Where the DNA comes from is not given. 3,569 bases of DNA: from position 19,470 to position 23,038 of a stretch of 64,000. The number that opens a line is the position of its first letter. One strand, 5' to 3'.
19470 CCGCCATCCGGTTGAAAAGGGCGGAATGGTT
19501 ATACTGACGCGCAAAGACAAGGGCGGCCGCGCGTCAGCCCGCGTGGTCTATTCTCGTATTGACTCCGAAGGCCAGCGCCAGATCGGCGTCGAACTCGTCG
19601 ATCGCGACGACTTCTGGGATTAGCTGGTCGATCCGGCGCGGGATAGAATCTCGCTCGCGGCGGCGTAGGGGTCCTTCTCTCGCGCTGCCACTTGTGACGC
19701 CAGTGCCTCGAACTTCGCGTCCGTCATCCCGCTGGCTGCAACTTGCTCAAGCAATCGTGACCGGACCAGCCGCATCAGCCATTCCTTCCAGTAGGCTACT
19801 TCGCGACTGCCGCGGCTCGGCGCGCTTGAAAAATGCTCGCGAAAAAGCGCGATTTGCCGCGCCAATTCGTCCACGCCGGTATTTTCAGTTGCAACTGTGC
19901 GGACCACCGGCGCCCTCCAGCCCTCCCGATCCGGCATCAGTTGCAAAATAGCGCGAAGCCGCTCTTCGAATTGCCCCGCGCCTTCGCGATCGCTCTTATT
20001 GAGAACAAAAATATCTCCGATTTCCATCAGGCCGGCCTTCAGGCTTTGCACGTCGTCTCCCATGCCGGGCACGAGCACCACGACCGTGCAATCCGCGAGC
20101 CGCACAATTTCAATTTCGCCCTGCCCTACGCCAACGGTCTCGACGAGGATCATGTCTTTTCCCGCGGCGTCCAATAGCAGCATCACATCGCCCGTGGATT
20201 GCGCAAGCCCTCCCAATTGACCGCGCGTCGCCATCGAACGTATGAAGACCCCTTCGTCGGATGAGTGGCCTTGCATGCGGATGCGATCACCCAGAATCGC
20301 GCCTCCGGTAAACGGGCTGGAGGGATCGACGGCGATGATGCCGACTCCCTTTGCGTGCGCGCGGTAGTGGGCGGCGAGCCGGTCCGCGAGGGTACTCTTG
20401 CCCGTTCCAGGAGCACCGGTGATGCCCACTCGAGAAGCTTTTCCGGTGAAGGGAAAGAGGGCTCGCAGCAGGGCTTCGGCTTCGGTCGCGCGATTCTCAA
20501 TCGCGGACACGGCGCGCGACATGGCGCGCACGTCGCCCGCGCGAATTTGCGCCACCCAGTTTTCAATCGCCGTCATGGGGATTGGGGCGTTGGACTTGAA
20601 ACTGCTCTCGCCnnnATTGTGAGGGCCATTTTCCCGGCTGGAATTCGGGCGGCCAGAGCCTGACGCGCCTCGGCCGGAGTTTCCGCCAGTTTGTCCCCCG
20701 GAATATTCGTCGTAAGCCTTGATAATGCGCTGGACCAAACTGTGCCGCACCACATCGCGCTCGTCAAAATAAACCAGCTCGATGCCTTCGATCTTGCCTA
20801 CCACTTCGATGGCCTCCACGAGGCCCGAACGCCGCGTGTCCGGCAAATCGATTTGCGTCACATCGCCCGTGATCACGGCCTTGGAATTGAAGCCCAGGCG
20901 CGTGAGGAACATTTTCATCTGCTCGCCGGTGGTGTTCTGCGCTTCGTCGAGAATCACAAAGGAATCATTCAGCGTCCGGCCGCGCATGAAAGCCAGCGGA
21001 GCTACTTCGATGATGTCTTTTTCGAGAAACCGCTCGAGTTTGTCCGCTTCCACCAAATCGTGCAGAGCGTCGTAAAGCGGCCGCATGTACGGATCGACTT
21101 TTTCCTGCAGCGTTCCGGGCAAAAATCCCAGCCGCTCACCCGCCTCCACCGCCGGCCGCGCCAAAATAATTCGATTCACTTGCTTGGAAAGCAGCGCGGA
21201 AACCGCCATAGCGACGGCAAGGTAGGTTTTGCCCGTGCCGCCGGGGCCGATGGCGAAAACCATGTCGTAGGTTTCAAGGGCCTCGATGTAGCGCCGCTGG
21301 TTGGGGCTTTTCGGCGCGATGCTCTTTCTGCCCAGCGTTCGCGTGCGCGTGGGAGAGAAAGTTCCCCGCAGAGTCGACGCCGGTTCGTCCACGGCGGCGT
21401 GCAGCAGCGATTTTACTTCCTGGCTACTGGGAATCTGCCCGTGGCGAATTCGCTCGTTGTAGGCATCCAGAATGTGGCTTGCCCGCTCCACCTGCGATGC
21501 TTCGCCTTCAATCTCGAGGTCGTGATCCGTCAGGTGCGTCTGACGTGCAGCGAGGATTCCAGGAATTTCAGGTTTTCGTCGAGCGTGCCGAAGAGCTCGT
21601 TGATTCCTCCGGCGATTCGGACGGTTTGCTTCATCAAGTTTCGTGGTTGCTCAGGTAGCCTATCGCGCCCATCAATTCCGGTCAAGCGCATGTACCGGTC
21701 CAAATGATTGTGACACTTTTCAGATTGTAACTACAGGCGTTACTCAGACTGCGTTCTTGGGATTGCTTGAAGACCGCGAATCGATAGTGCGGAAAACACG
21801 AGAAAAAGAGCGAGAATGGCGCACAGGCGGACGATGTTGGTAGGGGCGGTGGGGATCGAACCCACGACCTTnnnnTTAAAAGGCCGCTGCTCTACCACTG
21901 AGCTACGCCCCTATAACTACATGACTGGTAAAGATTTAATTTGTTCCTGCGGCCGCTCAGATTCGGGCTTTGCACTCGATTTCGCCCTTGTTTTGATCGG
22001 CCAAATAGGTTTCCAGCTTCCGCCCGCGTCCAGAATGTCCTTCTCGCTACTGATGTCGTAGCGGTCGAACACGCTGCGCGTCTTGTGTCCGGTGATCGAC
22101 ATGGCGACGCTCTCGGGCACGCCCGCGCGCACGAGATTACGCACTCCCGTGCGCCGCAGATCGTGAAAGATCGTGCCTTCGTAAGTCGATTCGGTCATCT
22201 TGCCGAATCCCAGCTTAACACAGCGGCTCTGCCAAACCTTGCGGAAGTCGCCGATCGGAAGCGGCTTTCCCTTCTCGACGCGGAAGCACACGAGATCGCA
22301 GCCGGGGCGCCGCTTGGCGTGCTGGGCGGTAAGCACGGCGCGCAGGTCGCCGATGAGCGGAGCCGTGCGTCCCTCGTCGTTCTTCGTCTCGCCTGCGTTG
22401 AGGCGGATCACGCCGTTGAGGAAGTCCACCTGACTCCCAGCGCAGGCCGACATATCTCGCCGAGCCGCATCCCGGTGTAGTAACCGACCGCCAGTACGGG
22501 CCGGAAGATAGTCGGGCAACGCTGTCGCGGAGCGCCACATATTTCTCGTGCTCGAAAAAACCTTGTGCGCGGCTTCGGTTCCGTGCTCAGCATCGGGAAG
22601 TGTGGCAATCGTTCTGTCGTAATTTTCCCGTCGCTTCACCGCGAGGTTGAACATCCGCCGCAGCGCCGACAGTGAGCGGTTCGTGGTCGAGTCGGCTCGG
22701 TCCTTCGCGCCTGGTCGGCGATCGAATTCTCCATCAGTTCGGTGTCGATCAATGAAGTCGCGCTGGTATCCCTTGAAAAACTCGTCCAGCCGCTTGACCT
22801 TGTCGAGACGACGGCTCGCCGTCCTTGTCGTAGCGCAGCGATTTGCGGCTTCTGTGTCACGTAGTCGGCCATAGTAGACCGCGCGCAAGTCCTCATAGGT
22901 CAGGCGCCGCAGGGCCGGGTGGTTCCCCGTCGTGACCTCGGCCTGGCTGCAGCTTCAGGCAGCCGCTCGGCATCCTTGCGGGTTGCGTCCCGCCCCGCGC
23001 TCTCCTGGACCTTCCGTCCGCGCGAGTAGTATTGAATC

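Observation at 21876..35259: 13.4 kb tRNA-Lys island encoding capsid, protease, terminase and a primase-polymerase but no detectable portal, tail or lysis genes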

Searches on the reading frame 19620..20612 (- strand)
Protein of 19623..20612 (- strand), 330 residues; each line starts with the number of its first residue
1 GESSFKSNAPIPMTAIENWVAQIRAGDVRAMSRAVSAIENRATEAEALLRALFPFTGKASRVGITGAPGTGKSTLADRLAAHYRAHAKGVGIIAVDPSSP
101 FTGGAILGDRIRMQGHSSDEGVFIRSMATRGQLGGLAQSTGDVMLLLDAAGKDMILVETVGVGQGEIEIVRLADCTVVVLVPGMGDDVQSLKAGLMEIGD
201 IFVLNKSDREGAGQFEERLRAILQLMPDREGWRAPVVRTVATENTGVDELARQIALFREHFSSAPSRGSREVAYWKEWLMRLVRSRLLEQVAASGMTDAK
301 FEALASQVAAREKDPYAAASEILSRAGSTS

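Call 69: search_protein_families(library=pfam, proteins=[window:19623-20612:-], max_evalue=0.001)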
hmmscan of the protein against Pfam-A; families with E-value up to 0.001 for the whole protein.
window:19623-20612:- (330 aa): 7 families
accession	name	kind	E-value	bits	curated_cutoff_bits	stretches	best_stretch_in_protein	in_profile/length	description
PF03308.22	MeaB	-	1.3e-91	306.9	23.1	1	32-293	2-270/273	Methylmalonyl Co-A mutase-associated GTPase MeaB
PF13521.12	AAA_28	-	4.2e-05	24.3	27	1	61-85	1-26/164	AAA domain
PF13191.12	AAA_16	-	4.7e-05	24.4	32.6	1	41-89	5-52/167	AAA ATPase domain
PF13401.12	AAA_22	-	0.00018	22.3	27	1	64-109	10-53/130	AAA domain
PF13238.12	AAA_18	-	0.00021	22.2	29.4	1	62-82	1-21/128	AAA domain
PF20720.3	nSTAND3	-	0.00024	21.3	27.2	1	62-94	20-50/155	Novel STAND NTPase 3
PF00009.33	GTP_EFTU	-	0.00048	20.2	26.5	0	193-254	117-182/188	Elongation factor Tu GTP binding domain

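Call 93: list_cluster_members(proteins=[P0001, P0241, window:19620-20576:-])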
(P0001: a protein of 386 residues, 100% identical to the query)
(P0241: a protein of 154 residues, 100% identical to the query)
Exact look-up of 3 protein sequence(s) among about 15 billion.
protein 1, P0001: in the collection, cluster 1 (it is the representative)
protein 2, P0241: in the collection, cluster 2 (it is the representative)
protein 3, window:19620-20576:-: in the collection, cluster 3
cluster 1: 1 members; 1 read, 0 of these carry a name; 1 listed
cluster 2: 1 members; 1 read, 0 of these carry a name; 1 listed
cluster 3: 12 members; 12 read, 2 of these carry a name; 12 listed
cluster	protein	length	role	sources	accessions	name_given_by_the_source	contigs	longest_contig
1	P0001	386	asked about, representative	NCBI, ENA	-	-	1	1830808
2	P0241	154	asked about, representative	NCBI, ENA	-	-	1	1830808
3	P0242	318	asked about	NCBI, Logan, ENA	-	-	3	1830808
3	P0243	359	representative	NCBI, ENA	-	-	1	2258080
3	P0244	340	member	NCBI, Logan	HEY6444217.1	MAG TPA: PhoH family protein [Candidatus Acidoferrales bacterium]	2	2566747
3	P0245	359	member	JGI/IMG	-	phosphate starvation-inducible protein PhoH and related proteins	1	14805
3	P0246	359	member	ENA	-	-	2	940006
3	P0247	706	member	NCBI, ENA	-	-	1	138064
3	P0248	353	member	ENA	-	-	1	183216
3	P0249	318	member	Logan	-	-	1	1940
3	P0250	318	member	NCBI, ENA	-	-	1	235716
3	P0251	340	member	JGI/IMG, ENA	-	-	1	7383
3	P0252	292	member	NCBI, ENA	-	-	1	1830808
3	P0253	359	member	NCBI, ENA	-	-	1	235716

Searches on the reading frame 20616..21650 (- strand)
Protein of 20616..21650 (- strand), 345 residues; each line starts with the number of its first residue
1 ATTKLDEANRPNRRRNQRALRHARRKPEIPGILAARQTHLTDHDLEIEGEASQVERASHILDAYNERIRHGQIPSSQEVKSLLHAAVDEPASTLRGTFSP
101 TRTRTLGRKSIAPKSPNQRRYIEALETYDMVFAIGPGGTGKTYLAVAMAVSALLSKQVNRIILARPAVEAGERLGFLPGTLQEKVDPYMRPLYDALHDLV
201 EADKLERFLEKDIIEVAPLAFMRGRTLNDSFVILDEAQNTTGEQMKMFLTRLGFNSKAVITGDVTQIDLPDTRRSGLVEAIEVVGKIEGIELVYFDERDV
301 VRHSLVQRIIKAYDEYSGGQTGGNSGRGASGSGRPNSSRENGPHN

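Call 69: search_protein_families(library=pfam, proteins=[window:20616-21650:-], max_evalue=0.001)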
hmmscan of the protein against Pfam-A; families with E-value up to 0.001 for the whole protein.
window:20616-21650:- (345 aa): 5 families
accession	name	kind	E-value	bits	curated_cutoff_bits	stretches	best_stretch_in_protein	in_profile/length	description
PF02562.22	PhoH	-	1.9e-96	321.9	27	1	111-314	2-205/205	PhoH-like protein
PF13245.12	AAA_19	-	1.8e-07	31.9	25.1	1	122-267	5-129/134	AAA domain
PF13604.12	AAA_30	-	2.1e-06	28.1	27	1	115-267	3-128/191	AAA domain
PF00270.35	DEAD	-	0.00014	22.1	26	0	116-163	2-50/167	DEAD/DEAH box helicase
PF01695.23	IstB_IS21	-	0.00023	21.2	24.1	1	126-153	90-117/238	IstB-like ATP binding protein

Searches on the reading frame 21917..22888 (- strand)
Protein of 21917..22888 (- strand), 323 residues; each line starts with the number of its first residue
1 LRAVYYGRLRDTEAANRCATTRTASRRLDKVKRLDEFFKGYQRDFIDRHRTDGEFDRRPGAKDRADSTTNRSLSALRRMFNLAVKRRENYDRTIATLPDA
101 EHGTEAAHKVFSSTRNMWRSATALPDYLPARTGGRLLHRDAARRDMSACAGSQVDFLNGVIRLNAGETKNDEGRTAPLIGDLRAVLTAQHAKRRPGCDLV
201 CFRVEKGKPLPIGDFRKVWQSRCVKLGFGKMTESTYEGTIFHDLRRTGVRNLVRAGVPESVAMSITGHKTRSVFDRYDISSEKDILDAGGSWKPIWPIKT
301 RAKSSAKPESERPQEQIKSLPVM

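Call 6: search_protein_families(library=pfam, proteins=[window:21917-22888:-], max_evalue=0.01)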
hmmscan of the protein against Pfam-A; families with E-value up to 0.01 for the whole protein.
window:21917-22888:- (323 aa): 1 family
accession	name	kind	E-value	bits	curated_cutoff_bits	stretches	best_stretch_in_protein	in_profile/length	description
PF00589.27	Phage_integrase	-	5.6e-09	36.4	27.1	1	152-278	47-166/172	Phage integrase family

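Call 7: search_protein_families(library=phrogs, proteins=[window:21917-22888:-], max_evalue=0.01)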
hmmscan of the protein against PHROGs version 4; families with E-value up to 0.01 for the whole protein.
window:21917-22888:- (323 aa): 3 families
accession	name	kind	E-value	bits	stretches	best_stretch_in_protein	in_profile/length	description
phrog_1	-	integration and excision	6.5e-20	72.9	1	152-305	312-460/611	integrase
phrog_216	-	integration and excision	3.6e-08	33.9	1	145-278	92-222/301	integrase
phrog_17497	-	unknown function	0.0023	19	1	241-282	60-104/133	-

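Call 62: find_homologous_proteins(query=window:21917-22888:-, max_evalue=1e-30)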
Query window:21917-22888:- (323 aa): 1045 proteins with E <= 1e-30 among 6886 candidates; the best 120 are listed.
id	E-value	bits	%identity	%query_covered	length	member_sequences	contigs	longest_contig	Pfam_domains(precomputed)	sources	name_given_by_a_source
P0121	4.5e-114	399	100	55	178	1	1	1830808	PF00589.28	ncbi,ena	-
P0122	7.6e-96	339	62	87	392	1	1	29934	PF00589.28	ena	-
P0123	1.3e-81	292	55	92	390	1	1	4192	PF13102.13,PF00589.28,PF02899.24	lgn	-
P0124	7.2e-80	287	54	91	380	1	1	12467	PF00589.28,PF02899.24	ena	-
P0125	4.8e-77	277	55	83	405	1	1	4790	PF00589.28,PF02899.24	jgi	jgi:integrase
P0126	5.0e-76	274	58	81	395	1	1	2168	PF00589.28,PF02899.24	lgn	-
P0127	1.4e-73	266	48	92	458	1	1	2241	PF00589.28,PF02899.24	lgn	-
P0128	4.0e-68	248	44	97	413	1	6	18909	PF00589.28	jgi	jgi:integrase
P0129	4.8e-66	241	46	89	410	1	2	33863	PF00589.28,PF02899.24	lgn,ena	-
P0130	6.0e-66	241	47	89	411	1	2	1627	PF00589.28,PF02899.24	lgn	-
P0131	4.1e-65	238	47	89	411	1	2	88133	PF00589.28,PF02899.24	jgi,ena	jgi:integrase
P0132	5.6e-65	238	48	81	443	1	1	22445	PF00589.28,PF02899.24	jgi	jgi:integrase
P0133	1.8e-63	233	53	63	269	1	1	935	PF00589.28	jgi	jgi:integrase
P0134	1.6e-61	226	44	89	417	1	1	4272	PF00589.28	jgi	jgi:integrase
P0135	5.5e-60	221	43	89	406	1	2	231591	PF13102.13,PF00589.28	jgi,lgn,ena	-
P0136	6.7e-60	221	47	85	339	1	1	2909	PF13102.13,PF00589.28,PF02899.24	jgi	jgi:integrase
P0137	1.5e-59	220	45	88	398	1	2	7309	PF13102.13,PF00589.28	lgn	-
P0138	1.9e-59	220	43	89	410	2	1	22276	PF00589.28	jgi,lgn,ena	jgi:integrase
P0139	1.9e-59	220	45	89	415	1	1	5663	PF00589.28,PF02899.24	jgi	jgi:integrase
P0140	3.4e-59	219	47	82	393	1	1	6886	PF00589.28,PF02899.24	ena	-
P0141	4.9e-59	218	48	81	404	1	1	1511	PF00589.28,PF02899.24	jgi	jgi:integrase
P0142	6.3e-59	218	44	81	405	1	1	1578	PF00589.28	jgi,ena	-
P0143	1.5e-58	217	42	89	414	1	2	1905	PF00589.28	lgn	-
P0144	2.4e-58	216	44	81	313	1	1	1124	PF00589.28,PF02899.24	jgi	jgi:integrase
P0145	2.8e-58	216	43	89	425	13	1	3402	PF00589.28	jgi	-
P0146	2.8e-58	216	43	89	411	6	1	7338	PF00589.28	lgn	-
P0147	3.2e-58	216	45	89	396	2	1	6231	PF00589.28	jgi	jgi:integrase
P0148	5.5e-58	215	45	81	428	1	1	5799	PF00589.28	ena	-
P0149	7.6e-58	214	44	89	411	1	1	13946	PF00589.28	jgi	jgi:integrase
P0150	9.4e-58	214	44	89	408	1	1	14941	PF00589.28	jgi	jgi:integrase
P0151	1.2e-57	214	46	81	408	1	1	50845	PF00589.28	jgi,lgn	jgi:integrase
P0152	1.3e-57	214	45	92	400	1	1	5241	PF00589.28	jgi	-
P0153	1.3e-57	213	49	82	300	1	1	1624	PF13102.13,PF00589.28,PF02899.24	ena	-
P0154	2.0e-57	213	45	81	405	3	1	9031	PF00589.28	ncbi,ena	-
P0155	2.4e-57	213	42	82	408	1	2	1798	PF00589.28,PF02899.24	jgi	jgi:integrase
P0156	3.1e-57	212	42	89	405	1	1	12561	PF00589.28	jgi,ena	-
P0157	3.2e-57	212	46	81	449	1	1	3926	PF13102.13,PF00589.28,PF02899.24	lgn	-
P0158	3.5e-57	212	45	81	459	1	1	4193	PF00589.28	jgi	jgi:integrase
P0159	3.5e-57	212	48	82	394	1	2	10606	PF13102.13,PF00589.28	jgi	jgi:integrase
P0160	4.1e-57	212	42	89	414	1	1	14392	PF00589.28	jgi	jgi:integrase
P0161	4.5e-57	212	42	89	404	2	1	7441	PF00589.28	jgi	jgi:integrase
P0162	4.5e-57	212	46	81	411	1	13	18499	PF00589.28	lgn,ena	-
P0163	5.0e-57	212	43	89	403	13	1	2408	PF12167.15,PF00589.28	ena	-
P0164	5.0e-57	212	42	89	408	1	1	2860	PF00589.28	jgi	jgi:integrase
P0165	6.8e-57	211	44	82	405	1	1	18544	PF00589.28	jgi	jgi:integrase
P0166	9.0e-57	211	44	89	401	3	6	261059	PF13102.13,PF00589.28,PF02899.24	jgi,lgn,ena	jgi:integrase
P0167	1.0e-56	211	42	89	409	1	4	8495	PF00589.28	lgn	-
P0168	1.1e-56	210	44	89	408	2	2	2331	PF13102.13,PF00589.28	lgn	-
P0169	1.1e-56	210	43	89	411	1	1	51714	PF00589.28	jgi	jgi:integrase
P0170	1.1e-56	210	43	90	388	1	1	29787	PF13102.13,PF00589.28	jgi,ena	jgi:integrase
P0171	1.3e-56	210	43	88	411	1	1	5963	PF00589.28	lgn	-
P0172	1.7e-56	210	43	89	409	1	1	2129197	PF00589.28,PF02899.24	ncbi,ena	-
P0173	2.7e-56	209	42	89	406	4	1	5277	PF00589.28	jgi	-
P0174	3.0e-56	209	43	89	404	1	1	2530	PF00589.28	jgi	jgi:integrase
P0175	3.1e-56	209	41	91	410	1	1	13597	PF00589.28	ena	-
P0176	3.4e-56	209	41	95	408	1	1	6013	PF00589.28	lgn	-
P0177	3.7e-56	209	41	89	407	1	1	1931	PF00589.28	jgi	jgi:integrase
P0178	6.0e-56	208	39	98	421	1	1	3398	PF00589.28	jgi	jgi:integrase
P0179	6.6e-56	208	43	89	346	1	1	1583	PF00589.28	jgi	jgi:integrase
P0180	8.3e-56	208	42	89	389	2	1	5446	PF00589.28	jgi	jgi:integrase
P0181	1.1e-55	207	40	99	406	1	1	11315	PF00589.28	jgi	jgi:integrase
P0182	1.1e-55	207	42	89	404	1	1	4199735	PF00589.28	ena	-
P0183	1.3e-55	207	43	81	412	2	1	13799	PF00589.28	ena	-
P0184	1.5e-55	207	40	89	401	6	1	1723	PF00589.28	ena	-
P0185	1.6e-55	207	43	89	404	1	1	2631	PF13102.13,PF00589.28,PF02899.24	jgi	jgi:integrase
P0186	1.7e-55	207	43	82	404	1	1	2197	PF00589.28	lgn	-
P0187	1.9e-55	206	44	89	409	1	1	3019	PF00589.28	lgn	-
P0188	2.0e-55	206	41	89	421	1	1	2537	PF00589.28,PF02899.24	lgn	-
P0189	2.0e-55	206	42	89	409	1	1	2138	PF00589.28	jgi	jgi:integrase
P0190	2.1e-55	206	40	99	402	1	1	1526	PF00589.28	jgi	jgi:integrase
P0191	2.1e-55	206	43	81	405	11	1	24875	PF00589.28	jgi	jgi:integrase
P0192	2.5e-55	206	45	81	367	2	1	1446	PF00589.28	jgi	jgi:integrase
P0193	4.6e-55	205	43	89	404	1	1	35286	PF00589.28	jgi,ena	jgi:integrase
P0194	4.7e-55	205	43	89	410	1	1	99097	PF00589.28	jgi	jgi:integrase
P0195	6.2e-55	205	43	81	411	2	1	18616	PF00589.28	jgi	jgi:integrase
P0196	7.3e-55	204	44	81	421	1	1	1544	PF00589.28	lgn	-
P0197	8.4e-55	204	43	81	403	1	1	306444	PF00589.28,PF02899.24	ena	-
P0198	8.5e-55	204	43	89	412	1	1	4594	PF00589.28,PF02899.24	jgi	jgi:integrase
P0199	1.4e-54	204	40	98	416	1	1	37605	PF00589.28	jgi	jgi:integrase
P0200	1.5e-54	203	44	89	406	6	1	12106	PF00589.28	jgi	jgi:integrase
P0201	1.8e-54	203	43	82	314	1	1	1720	PF00589.28,PF02899.24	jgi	jgi:integrase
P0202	1.9e-54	203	41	89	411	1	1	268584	PF00589.28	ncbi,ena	-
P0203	2.6e-54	203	41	89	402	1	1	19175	PF00589.28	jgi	jgi:integrase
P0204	2.9e-54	203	42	89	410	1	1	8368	PF00589.28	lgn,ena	-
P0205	3.5e-54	202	43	81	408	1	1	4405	PF00589.28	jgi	jgi:integrase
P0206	3.7e-54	202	42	89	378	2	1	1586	PF00589.28,PF02899.24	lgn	-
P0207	3.8e-54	202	45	89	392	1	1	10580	PF00589.28,PF02899.24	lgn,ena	-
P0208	4.0e-54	202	41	89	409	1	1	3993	PF00589.28,PF02899.24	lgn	-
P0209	4.2e-54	202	42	89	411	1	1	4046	PF00589.28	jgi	jgi:integrase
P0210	4.8e-54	202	41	89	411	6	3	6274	PF00589.28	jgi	jgi:integrase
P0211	1.0e-53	201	43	82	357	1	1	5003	PF00589.28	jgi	jgi:integrase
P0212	1.3e-53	200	44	87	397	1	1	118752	PF00589.28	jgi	jgi:integrase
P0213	1.6e-53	200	43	81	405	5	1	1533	PF00589.28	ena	-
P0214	1.9e-53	200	42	89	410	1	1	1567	PF00589.28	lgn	-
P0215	2.1e-53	200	41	89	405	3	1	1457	PF00589.28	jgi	jgi:integrase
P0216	2.6e-53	199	41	89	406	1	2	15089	PF00589.28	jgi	jgi:integrase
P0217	3.2e-53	199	44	89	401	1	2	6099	PF00589.28,PF02899.24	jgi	jgi:integrase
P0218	3.2e-53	199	43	89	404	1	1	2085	PF00589.28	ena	-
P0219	3.3e-53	199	39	98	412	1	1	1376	PF00589.28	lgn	-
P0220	3.4e-53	199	41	89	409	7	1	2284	PF00589.28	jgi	jgi:integrase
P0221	3.7e-53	199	42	82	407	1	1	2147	PF00589.28,PF02899.24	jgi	jgi:integrase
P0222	5.2e-53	198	42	89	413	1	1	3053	PF00589.28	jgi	jgi:integrase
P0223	5.6e-53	198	40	98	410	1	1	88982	PF00589.28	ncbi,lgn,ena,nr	ncbi:MAG TPA: tyrosine-type recombinase/integrase [Terriglobales bacterium]|nr:tyrosine-type recombi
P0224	5.8e-53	198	41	89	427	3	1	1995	PF00589.28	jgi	jgi:integrase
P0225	8.4e-53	198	43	89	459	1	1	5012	PF00589.28,PF02899.24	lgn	-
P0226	8.8e-53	198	44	81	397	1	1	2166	PF00589.28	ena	-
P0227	1.0e-52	197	39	99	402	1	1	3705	PF00589.28,PF02899.24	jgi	jgi:integrase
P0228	1.6e-52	197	43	89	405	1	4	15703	PF00589.28,PF02899.24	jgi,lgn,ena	-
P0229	2.0e-52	196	43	86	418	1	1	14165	PF00589.28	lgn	-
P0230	2.1e-52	196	41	89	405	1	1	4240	PF00589.28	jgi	jgi:integrase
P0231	2.5e-52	196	43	81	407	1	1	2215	PF00589.28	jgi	jgi:integrase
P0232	2.5e-52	196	42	81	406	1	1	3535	PF00589.28,PF02899.24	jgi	jgi:integrase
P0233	3.0e-52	196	43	81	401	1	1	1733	PF00589.28,PF02899.24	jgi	jgi:integrase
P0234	3.4e-52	196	41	89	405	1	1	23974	PF00589.28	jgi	jgi:integrase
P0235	3.8e-52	196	40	89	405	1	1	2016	PF13102.13,PF00589.28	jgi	jgi:integrase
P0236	4.6e-52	195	42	88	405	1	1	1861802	PF00589.28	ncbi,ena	-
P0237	5.2e-52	195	40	89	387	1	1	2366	PF13102.13,PF00589.28,PF02899.24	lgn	-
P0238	5.2e-52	195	41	81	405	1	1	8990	PF00589.28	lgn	-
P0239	5.6e-52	195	41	89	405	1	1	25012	PF00589.28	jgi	jgi:integrase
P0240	6.1e-52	195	51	54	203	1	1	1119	PF00589.28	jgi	jgi:integrase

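Call 65: find_encoding_contigs(protein=P0122, flank=10000, max_places=2)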
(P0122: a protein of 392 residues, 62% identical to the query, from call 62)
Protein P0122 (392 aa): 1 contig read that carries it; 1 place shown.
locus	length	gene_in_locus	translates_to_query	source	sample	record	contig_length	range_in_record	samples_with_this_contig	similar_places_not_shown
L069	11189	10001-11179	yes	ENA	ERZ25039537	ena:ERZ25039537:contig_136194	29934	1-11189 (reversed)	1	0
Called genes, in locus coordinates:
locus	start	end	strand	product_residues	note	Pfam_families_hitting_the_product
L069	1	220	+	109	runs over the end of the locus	-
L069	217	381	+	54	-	-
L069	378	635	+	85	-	-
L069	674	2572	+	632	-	PF09250:Prim-Pol, PF08708:PriCT_1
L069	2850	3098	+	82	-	PF12728:HTH_17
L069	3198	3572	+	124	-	-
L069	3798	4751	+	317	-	-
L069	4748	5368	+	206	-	-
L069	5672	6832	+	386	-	-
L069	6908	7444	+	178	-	-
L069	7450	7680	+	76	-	-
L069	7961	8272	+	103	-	-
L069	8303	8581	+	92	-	PF13560:HTH_31 (faint)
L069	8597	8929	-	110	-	-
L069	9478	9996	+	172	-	-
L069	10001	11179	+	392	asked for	PF00589:Phage_integrase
